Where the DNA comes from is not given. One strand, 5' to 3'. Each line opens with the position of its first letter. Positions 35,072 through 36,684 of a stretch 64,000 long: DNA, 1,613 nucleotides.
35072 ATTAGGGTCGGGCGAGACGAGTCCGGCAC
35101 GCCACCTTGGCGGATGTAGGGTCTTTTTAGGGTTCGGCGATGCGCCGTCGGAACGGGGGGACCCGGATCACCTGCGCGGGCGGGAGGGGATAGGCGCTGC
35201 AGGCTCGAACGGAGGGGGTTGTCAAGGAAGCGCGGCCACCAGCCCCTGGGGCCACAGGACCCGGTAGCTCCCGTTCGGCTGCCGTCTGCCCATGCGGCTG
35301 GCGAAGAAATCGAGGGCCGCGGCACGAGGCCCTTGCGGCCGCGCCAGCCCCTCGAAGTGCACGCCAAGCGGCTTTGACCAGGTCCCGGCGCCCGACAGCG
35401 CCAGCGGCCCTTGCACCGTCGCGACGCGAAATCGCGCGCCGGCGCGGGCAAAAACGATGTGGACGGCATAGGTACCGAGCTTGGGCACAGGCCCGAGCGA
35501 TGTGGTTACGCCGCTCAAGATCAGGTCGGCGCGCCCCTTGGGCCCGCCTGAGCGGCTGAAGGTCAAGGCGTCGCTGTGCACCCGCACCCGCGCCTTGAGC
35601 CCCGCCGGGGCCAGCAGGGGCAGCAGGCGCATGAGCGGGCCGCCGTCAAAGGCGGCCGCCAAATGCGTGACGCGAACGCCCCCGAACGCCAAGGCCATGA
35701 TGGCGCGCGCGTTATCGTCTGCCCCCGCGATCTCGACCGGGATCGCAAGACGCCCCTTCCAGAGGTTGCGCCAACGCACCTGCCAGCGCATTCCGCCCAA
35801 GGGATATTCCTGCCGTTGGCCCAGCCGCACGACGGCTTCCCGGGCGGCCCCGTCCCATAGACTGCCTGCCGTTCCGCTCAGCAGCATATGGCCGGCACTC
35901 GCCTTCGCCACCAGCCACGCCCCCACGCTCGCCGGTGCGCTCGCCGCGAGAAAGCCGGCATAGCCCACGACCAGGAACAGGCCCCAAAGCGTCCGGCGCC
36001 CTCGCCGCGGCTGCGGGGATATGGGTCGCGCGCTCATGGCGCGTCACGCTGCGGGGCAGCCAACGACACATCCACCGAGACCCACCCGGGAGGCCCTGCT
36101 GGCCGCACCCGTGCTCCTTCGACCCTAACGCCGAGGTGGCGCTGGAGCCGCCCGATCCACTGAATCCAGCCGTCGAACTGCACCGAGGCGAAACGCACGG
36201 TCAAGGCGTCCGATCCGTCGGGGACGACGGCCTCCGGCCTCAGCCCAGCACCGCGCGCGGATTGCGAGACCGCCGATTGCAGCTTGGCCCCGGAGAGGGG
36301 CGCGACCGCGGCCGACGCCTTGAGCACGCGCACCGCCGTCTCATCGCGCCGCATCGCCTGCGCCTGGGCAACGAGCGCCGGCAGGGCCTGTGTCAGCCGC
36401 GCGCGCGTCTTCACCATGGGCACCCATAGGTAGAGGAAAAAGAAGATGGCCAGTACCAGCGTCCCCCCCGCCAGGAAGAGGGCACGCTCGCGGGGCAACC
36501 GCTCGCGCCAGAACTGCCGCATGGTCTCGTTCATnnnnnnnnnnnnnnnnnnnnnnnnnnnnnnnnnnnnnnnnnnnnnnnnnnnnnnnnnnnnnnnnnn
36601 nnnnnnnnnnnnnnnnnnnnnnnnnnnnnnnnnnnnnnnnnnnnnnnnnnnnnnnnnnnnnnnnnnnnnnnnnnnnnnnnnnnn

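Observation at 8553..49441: Exosortase EPS locus, a complete T2SS operon and C-terminally sorted cargo form one contiguous ~41 kb envelope supercluster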

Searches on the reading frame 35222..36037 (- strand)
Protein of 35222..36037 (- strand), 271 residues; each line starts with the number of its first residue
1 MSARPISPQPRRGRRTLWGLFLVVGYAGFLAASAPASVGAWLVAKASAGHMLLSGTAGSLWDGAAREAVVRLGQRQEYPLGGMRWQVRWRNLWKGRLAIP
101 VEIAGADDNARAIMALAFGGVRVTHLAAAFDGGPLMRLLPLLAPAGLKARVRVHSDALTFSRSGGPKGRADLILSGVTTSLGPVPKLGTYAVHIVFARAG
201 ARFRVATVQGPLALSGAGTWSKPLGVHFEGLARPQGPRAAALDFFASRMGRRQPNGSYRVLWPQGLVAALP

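Call 5: search_protein_families(library=ncbifam, proteins=[window:35222-36037:-], max_evalue=0.001)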
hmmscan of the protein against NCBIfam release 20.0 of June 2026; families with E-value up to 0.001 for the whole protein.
window:35222-36037:- (271 aa): 0 families

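Call 11: search_protein_families(library=pfam, proteins=[window:35222-36037:-], max_evalue=0.01)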
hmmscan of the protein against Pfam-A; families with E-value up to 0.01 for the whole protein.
window:35222-36037:- (271 aa): 1 family
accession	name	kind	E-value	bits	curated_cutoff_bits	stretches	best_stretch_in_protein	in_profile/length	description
PF01203.25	T2SSN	-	2.8e-21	77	29.6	1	53-260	5-210/211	Type II secretion system (T2SS), protein N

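Call 41: find_homologous_proteins(query=A4, max_evalue=0.00001)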
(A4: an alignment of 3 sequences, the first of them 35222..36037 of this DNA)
Query A4 (3 sequences) (271 aa, profile of the alignment): 28 proteins with E <= 0.00001 among 8000 candidates.
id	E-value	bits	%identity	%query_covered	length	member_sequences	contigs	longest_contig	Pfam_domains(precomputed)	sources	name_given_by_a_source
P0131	7.4e-142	490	100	100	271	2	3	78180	PF01203.26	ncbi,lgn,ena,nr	ncbi:MAG: type II secretion system protein N [Betaproteobacteria bacterium]|nr:type II secretion sys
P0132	3.5e-133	461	28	92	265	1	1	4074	PF01203.26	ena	-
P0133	6.7e-132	457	76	92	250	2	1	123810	PF01203.26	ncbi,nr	ncbi:MAG: type II secretion system protein N [Betaproteobacteria bacterium]|nr:type II secretion sys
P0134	1.8e-89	318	29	92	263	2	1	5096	PF01203.26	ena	-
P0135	3.6e-89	317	29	92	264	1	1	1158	PF01203.26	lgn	-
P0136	1.5e-88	315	30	92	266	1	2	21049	PF01203.26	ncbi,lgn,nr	ncbi:MAG: type II secretion system protein N [Gammaproteobacteria bacterium]|nr:type II secretion sy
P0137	8.4e-86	306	27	87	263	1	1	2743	PF01203.26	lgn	-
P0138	3.8e-84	300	28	92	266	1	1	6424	PF01203.26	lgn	-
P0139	4.2e-80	287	25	88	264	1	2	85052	PF01203.26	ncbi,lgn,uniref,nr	ncbi:type II secretion system protein N [Sulfurirhabdus autotrophica]|uniref:Type II secretion syste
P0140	3.0e-76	274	26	85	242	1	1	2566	PF01203.26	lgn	-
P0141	3.5e-54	202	27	46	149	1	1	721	PF01203.26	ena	-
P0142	5.4e-30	123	26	80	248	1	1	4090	PF01203.26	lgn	-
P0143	9.1e-30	122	25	80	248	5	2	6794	PF01203.26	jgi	jgi:general secretion pathway protein N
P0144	2.3e-27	114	24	91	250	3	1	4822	PF01203.26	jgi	-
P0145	4.1e-25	107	29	82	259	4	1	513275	PF01203.26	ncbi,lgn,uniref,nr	ncbi:general secretion pathway protein N [Caballeronia temeraria]|uniref:Type II secretion system pr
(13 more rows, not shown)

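Call 42: find_encoding_contigs(protein=P0139, flank=10000, max_places=1)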
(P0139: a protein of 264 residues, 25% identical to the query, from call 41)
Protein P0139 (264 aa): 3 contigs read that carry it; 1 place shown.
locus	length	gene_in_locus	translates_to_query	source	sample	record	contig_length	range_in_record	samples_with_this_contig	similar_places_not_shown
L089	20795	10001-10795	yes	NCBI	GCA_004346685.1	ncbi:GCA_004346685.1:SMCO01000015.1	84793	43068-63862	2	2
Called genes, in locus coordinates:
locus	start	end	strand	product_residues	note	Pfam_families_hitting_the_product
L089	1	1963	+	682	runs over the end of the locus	PF21305:type_II_gspD_N0, PF03958:Secretin_N, PF00263:Secretin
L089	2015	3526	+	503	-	PF05157:MshEN, PF22341:GSPE_N1E, PF13191:AAA_16 (faint), PF00437:T2SSE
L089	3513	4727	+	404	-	PF28597:T2SSF_N, PF00482:T2SSF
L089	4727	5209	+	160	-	PF02517:Rce1-like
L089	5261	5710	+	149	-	PF07963:N_methyl, PF08334:T2SSG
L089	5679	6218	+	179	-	PF07963:N_methyl, PF12019:GspH (weak)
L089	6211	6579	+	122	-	PF07963:N_methyl, PF02501:T2SSI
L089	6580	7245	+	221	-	PF07963:N_methyl (weak), PF11612:T2SSJ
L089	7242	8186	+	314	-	PF21687:T2SSK_1st, PF03934:T2SSK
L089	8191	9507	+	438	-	PF05134:T2SSL, PF12693:GspL_C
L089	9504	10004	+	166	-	PF04612:T2SSM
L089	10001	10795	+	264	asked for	PF01203:T2SSN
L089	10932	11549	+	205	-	PF02563:Poly_export, PF10531:SLBB, PF22461:SLBB_2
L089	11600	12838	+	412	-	-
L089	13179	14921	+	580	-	PF02706:Wzz, PF13807:GNVR (weak)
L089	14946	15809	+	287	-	PF10609:ParA (weak), PF13614:AAA_31 (weak)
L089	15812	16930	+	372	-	PF13191:AAA_16 (weak), PF01443:Viral_helicase1 (faint), PF13245:AAA_19 (weak), PF13401:AAA_22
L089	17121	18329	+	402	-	PF03446:NAD_binding_2 (weak), PF03721:UDPG_MGDP_dh_N, PF00984:UDPG_MGDP_dh, PF03720:UDPG_MGDP_dh_C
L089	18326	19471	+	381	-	PF02350:Epimerase_2, PF13579:Glyco_trans_4_4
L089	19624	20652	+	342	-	PF00106:adh_short (weak), PF01073:3Beta_HSD, PF01370:Epimerase, PF02719:Polysacc_synt_2, PF04321:RmlD_sub_bind, PF08659:KR (weak), PF13460:NAD_binding_10 (weak), PF16363:GDP_Man_Dehyd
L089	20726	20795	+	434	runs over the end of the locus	-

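Call 43: find_encoding_contigs(protein=P0136, flank=10000, max_places=1)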
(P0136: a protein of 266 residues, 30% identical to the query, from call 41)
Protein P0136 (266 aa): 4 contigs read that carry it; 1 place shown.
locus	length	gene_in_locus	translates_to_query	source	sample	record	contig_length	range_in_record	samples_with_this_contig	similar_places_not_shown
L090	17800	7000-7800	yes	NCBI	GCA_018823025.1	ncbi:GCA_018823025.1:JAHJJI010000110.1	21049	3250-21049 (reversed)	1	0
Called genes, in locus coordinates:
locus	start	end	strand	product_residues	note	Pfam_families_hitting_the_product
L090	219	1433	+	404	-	PF28597:T2SSF_N, PF00482:T2SSF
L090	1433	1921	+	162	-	PF02517:Rce1-like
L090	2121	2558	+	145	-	PF07963:N_methyl, PF08334:T2SSG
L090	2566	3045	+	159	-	PF07963:N_methyl (weak), PF12019:GspH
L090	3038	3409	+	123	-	PF07963:N_methyl, PF02501:T2SSI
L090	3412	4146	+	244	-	PF07963:N_methyl, PF11612:T2SSJ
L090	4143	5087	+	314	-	PF21687:T2SSK_1st, PF03934:T2SSK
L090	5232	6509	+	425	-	PF05134:T2SSL, PF12693:GspL_C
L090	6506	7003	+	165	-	PF04612:T2SSM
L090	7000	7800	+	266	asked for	PF01203:T2SSN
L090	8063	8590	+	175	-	PF02563:Poly_export, PF22461:SLBB_2, PF10531:SLBB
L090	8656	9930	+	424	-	PF10082:BBP2_2 (weak)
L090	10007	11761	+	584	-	PF02706:Wzz, PF13807:GNVR (weak)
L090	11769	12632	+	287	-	PF01656:CbiA (weak), PF13614:AAA_31 (weak)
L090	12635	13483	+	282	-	PF13191:AAA_16 (weak), PF13604:AAA_30 (faint), PF13245:AAA_19 (weak), PF13401:AAA_22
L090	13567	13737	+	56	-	-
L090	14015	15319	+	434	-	-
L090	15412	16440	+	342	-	PF00106:adh_short (weak), PF01073:3Beta_HSD, PF01370:Epimerase, PF02719:Polysacc_synt_2, PF04321:RmlD_sub_bind, PF05368:NmrA (faint), PF16363:GDP_Man_Dehyd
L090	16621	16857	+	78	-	-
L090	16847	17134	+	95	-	PF05016:ParE_toxin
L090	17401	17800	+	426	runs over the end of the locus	PF03446:NAD_binding_2 (faint), PF03721:UDPG_MGDP_dh_N, PF00984:UDPG_MGDP_dh, PF03720:UDPG_MGDP_dh_C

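Call 44: find_encoding_contigs(protein=P0132, flank=10000, max_places=1)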
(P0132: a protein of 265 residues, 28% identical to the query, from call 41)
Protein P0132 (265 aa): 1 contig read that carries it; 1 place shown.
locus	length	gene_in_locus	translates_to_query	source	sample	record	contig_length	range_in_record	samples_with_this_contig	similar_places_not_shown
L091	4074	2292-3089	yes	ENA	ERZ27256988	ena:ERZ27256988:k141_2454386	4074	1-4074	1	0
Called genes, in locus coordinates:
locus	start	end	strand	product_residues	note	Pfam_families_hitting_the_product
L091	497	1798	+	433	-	PF05134:T2SSL, PF12693:GspL_C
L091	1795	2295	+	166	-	PF04612:T2SSM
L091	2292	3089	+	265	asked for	PF01203:T2SSN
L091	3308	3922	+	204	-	PF02563:Poly_export, PF22461:SLBB_2, PF10531:SLBB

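Call 46: search_protein_families(library=ncbifam, proteins=[L089:4727-5209:+, L090:1433-1921:+, L089:11600-12838:+, L089:15812-16930:+, L090:14015-15319:+], max_evalue=0.001)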
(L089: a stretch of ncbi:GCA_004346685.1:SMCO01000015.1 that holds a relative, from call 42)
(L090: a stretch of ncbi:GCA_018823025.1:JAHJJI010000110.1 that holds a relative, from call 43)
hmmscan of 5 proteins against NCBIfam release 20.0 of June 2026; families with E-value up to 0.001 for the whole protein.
L089:4727-5209:+ (160 aa): 8 families
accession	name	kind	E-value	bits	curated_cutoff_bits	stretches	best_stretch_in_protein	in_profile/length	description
NF033192.3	CPBP_JDVT_MrtJ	equivalog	2.1e-32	111.7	75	1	58-153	2-97/98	JDVT-CTERM system glutamic-type intramembrane protease MrtJ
NF040914.1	Mrt_core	domain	2.3e-17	63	100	1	66-149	13-99/108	myxosortase family intramembrane protease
NF040674.1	CPBP_fam_MrtP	equivalog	6.3e-16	58.8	250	1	48-148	236-343/354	myxosortase MrtP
NF040594.1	CPBP_fam_MrtC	equivalog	1.2e-13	51.3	195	1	28-148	88-212/221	myxosortase MrtC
NF040589.1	CPBP_Synerg_MrtS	equivalog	1.8e-11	44.6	130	1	51-148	70-160/170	Synerg-CTERM system glutamic-type intramembrane protease MrtS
NF040593.1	CPBP_fam_MrtX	exception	7.1e-09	35.9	180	1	61-148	138-226/238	myxosortase MrtX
NF041647.1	ABC_perm_CPBP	equivalog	2.9e-06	26.3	435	1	66-154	555-633/636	ABC transporter permease subunit/CPBP intramembrane protease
NF040915.1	CPBP_fam_MrtZ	exception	0.00036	20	325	1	68-148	179-261/275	myxosortase MrtZ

L090:1433-1921:+ (162 aa): 9 families
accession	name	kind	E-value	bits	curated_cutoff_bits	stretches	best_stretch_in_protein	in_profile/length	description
NF033192.3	CPBP_JDVT_MrtJ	equivalog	6.7e-35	119.7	75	1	58-153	2-97/98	JDVT-CTERM system glutamic-type intramembrane protease MrtJ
NF040674.1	CPBP_fam_MrtP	equivalog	1e-17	64.7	250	1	68-149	260-344/354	myxosortase MrtP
NF040914.1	Mrt_core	domain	3.4e-17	62.5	100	1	67-149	14-99/108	myxosortase family intramembrane protease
NF040594.1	CPBP_fam_MrtC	equivalog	7.7e-15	55.2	195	1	21-149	76-213/221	myxosortase MrtC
NF040589.1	CPBP_Synerg_MrtS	equivalog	4e-12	46.6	130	1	64-149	83-161/170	Synerg-CTERM system glutamic-type intramembrane protease MrtS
NF040593.1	CPBP_fam_MrtX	exception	7.8e-11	42.3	180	1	66-151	143-229/238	myxosortase MrtX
NF041647.1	ABC_perm_CPBP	equivalog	4e-06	25.9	435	1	66-151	555-630/636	ABC transporter permease subunit/CPBP intramembrane protease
NF046050.1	CPBP_fam_MroQ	equivalog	1.1e-05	25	270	1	53-148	125-217/243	intramembrane glutamic endopeptidase MroQ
NF040915.1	CPBP_fam_MrtZ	exception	0.00045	19.7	325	1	67-148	178-261/275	myxosortase MrtZ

L089:11600-12838:+ (412 aa): 1 family
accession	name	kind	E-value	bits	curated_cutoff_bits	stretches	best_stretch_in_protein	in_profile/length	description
TIGR03016.1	pepcterm_hypo_1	hypoth_equivalog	2.2e-08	33.6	90.85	1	28-258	1-240/477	TIGR03016 family PEP-CTERM system-associated outer membrane protein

L089:15812-16930:+ (372 aa): 1 family
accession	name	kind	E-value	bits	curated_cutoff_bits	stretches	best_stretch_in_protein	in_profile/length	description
TIGR03015.1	pepcterm_ATPase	hypoth_equivalog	1.7e-91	306.4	324.5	1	1-264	1-265/269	XrtA/PEP-CTERM system-associated ATPase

L090:14015-15319:+ (434 aa): 1 family
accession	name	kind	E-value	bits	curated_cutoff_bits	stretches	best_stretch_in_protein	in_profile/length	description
TIGR03790.1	TIGR03790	subfamily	3e-78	263.5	67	1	55-342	2-311/316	TIGR03790 family protein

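Call 59: find_encoding_contigs(protein=P0145, flank=10000, max_places=1)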
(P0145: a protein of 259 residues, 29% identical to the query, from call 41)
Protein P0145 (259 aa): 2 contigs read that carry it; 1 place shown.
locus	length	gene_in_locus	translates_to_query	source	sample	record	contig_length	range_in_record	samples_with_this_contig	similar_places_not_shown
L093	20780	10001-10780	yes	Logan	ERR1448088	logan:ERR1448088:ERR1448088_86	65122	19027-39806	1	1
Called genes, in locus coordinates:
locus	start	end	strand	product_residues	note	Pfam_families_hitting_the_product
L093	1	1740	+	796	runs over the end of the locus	PF21305:type_II_gspD_N0, PF03958:Secretin_N, PF00263:Secretin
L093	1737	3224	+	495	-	PF22341:GSPE_N1E (weak), PF00437:T2SSE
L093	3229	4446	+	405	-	PF28597:T2SSF_N, PF00482:T2SSF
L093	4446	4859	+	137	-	PF11356:T2SSC (weak)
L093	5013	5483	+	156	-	PF07963:N_methyl, PF08334:T2SSG, PF22434:PilW_C (weak)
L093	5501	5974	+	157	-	PF07963:N_methyl, PF12019:GspH (weak)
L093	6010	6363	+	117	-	PF02501:T2SSI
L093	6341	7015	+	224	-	PF07963:N_methyl, PF11612:T2SSJ (weak)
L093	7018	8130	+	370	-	PF21687:T2SSK_1st, PF03934:T2SSK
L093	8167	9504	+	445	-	PF05134:T2SSL, PF12693:GspL_C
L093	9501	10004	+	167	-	PF04612:T2SSM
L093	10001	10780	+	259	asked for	PF01203:T2SSN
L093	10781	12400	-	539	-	PF02321:OEP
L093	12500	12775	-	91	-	-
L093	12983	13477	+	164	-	PF22381:Staph_reg_Sar_Rot, PF12802:MarR_2, PF01047:MarR, PF13601:HTH_34 (weak)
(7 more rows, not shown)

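Call 60: find_encoding_contigs(protein=P0138, flank=10000, max_places=2)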
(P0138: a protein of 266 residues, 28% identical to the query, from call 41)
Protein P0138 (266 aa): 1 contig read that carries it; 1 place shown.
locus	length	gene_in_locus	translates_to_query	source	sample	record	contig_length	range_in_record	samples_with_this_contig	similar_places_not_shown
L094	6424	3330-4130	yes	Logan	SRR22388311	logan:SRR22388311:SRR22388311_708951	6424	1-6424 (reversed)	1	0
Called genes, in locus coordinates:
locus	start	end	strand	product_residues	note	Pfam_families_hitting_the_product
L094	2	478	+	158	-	?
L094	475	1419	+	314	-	PF21687:T2SSK_1st, PF03934:T2SSK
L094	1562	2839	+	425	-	PF05134:T2SSL, PF12693:GspL_C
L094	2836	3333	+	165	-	PF04612:T2SSM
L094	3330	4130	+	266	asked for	PF01203:T2SSN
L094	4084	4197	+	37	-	-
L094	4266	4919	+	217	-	PF02563:Poly_export, PF10531:SLBB, PF22461:SLBB_2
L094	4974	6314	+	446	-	PF10082:BBP2_2 (faint)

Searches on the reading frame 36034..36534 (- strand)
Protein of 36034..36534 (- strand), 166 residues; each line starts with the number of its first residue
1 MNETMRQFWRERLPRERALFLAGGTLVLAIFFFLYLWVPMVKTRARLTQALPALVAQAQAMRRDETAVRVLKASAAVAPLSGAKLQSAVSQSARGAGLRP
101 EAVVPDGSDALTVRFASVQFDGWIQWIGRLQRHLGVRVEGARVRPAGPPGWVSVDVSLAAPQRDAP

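Call 6: search_protein_families(library=ncbifam, proteins=[window:36034-36534:-], max_evalue=0.001)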
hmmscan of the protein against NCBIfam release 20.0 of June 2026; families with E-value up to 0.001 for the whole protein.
window:36034-36534:- (166 aa): 1 family
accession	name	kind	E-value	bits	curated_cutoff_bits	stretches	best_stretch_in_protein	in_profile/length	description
NF007274.0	PRK09731.1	exception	3.2e-07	30.3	352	1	6-155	26-171/178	GspM family type II secretion system protein YghD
